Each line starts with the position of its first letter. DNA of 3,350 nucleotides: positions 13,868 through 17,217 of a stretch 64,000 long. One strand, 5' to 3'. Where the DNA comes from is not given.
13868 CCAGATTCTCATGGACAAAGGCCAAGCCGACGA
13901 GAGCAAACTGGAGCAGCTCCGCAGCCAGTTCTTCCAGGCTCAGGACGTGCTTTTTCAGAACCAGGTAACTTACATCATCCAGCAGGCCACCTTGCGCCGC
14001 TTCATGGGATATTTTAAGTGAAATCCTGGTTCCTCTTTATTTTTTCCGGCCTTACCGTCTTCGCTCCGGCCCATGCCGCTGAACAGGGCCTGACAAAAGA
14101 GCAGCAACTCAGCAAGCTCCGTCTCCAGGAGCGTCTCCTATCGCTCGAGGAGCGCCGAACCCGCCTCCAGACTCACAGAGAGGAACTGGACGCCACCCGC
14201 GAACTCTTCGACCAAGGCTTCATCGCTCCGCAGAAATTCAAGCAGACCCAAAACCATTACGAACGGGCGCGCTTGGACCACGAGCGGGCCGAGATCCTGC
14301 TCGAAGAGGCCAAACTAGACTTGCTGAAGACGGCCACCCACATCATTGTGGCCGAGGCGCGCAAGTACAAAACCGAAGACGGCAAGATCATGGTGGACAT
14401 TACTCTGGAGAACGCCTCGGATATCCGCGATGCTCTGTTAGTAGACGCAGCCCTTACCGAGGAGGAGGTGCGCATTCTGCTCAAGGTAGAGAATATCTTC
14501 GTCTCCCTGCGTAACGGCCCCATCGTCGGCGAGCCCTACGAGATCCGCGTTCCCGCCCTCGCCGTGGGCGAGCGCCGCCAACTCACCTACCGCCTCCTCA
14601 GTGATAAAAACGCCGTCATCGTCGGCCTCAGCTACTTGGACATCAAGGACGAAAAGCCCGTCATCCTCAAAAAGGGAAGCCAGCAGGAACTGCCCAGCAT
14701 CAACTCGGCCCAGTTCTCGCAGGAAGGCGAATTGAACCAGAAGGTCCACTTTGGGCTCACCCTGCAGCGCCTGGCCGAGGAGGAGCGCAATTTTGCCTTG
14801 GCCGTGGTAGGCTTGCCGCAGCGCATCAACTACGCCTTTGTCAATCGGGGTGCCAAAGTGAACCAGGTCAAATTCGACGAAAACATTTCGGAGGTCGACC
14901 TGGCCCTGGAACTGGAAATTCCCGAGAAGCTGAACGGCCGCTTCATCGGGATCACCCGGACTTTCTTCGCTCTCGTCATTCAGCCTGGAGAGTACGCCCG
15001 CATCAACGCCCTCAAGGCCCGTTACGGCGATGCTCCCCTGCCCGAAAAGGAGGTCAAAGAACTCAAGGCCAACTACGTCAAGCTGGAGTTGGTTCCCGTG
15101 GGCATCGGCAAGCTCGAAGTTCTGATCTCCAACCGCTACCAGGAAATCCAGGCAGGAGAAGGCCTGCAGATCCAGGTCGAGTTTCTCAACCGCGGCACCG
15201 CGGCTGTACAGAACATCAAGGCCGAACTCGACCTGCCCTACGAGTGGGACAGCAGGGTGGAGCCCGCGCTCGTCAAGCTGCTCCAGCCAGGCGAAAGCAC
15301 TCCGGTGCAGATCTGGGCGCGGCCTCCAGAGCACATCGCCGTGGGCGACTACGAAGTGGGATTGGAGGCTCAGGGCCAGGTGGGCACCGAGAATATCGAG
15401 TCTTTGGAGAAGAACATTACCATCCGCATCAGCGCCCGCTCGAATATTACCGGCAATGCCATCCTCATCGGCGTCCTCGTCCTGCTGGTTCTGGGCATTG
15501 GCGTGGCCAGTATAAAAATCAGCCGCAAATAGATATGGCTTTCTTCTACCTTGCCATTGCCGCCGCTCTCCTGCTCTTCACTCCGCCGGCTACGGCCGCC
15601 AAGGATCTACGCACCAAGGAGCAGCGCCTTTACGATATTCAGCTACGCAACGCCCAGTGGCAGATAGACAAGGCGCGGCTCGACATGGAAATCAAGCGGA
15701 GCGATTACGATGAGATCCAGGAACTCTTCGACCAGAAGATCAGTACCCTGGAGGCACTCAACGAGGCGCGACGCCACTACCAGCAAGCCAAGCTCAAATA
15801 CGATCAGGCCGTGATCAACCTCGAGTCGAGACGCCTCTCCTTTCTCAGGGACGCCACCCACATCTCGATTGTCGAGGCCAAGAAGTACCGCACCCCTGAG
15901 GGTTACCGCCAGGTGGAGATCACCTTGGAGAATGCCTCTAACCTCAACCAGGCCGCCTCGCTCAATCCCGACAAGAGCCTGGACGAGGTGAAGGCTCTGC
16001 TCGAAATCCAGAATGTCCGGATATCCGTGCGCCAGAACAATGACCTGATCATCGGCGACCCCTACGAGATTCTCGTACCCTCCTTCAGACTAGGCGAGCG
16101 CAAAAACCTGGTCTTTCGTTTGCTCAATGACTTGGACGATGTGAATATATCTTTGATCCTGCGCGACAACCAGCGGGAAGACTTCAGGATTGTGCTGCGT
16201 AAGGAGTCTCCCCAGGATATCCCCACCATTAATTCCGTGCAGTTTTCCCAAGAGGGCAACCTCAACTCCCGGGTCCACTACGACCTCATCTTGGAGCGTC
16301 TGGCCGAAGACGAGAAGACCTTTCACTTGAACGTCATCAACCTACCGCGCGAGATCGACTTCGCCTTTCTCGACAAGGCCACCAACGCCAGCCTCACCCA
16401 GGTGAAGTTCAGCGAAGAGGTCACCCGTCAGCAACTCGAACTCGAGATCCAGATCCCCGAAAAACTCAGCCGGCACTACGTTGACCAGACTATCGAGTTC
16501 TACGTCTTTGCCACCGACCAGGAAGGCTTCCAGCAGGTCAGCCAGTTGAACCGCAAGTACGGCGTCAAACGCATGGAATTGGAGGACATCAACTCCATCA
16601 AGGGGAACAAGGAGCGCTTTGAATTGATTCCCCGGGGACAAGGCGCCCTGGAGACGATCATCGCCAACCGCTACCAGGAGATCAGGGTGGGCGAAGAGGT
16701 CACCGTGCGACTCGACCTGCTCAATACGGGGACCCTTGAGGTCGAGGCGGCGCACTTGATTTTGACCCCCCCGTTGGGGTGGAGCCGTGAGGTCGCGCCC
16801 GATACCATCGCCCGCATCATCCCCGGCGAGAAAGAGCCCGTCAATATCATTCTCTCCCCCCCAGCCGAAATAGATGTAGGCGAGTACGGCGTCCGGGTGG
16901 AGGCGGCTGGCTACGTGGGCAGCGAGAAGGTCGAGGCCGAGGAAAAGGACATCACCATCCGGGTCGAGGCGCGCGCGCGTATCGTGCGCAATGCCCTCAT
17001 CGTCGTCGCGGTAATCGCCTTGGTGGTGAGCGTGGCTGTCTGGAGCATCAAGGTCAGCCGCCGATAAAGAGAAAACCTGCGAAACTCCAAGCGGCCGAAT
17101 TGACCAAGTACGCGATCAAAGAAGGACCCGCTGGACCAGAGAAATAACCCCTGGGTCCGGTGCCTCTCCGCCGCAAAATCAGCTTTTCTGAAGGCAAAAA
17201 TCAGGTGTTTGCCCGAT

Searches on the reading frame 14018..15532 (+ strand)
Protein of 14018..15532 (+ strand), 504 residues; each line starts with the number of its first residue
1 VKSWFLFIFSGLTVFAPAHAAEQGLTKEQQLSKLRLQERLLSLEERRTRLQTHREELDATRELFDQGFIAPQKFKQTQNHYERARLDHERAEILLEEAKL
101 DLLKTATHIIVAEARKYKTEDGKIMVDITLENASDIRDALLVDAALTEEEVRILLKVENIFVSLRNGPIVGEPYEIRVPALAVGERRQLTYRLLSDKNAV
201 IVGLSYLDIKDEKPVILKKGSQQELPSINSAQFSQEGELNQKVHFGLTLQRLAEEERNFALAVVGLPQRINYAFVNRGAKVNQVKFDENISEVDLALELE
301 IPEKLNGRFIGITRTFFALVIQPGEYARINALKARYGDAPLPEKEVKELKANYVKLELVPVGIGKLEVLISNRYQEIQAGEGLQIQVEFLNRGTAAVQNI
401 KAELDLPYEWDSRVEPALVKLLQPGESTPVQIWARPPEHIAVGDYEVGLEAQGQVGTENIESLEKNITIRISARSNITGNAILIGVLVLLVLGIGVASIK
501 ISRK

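Call 30: search_protein_families(library=pfam, proteins=[window:14018-15532:+], max_evalue=0.001)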
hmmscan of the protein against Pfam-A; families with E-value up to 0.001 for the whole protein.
window:14018-15532:+ (504 aa): 1 family
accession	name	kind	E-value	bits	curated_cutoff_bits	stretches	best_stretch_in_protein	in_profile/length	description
PF10633.15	NPCBM_assoc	-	3.2e-13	50.1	24.4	1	378-452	2-76/78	NPCBM-associated, NEW3 domain of alpha-galactosidase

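Call 66: search_protein_families(library=ncbifam, proteins=[window:14018-15529:+], max_evalue=0.1)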
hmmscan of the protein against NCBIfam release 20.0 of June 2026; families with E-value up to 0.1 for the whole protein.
window:14018-15529:+ (504 aa): 1 family
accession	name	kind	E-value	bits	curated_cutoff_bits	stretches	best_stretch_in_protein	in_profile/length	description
TIGR01730.1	RND_mfp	subfamily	0.0036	16.3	94.9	1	29-105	59-135/322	efflux RND transporter periplasmic adaptor subunit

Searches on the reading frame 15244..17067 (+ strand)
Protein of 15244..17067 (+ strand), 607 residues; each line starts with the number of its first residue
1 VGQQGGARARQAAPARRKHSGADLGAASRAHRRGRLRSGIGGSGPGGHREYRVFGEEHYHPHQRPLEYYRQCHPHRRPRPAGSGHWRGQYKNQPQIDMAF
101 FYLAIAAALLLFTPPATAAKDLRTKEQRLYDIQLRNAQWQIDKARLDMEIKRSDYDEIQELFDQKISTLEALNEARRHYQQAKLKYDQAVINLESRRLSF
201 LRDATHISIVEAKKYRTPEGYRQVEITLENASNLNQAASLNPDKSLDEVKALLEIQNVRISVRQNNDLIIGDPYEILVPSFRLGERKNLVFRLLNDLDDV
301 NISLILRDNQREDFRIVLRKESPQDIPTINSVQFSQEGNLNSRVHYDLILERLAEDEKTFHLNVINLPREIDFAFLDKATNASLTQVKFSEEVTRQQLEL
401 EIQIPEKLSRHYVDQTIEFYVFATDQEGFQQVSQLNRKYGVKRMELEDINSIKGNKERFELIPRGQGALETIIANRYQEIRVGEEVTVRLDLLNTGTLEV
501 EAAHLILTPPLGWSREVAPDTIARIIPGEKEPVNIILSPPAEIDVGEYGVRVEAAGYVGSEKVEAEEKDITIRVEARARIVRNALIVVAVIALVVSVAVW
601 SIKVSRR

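Call 30: search_protein_families(library=pfam, proteins=[window:15244-17067:+], max_evalue=0.001)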
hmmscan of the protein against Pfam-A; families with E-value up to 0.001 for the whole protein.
window:15244-17067:+ (607 aa): 1 family
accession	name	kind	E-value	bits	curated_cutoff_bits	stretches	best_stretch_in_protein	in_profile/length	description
PF10633.15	NPCBM_assoc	-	6.2e-13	49.2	24.4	1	482-555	3-76/78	NPCBM-associated, NEW3 domain of alpha-galactosidase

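Call 66: search_protein_families(library=ncbifam, proteins=[window:15529-17064:+], max_evalue=0.1)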
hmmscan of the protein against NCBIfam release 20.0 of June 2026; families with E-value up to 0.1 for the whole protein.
window:15529-17064:+ (512 aa): 3 families
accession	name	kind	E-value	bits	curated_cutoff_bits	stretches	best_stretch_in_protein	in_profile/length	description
TIGR00999.1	8a0102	subfamily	0.0051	16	319.3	1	34-102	17-85/271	CzcB/NccB family metal efflux transporter periplasmic adaptor subunit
TIGR01730.1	RND_mfp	subfamily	0.017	14.1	94.9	1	31-102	58-129/322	efflux RND transporter periplasmic adaptor subunit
NF051475.1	TransRegHFX_2341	equivalog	0.052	13.1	500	1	249-312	81-139/299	HFX_2341 family transcriptional regulator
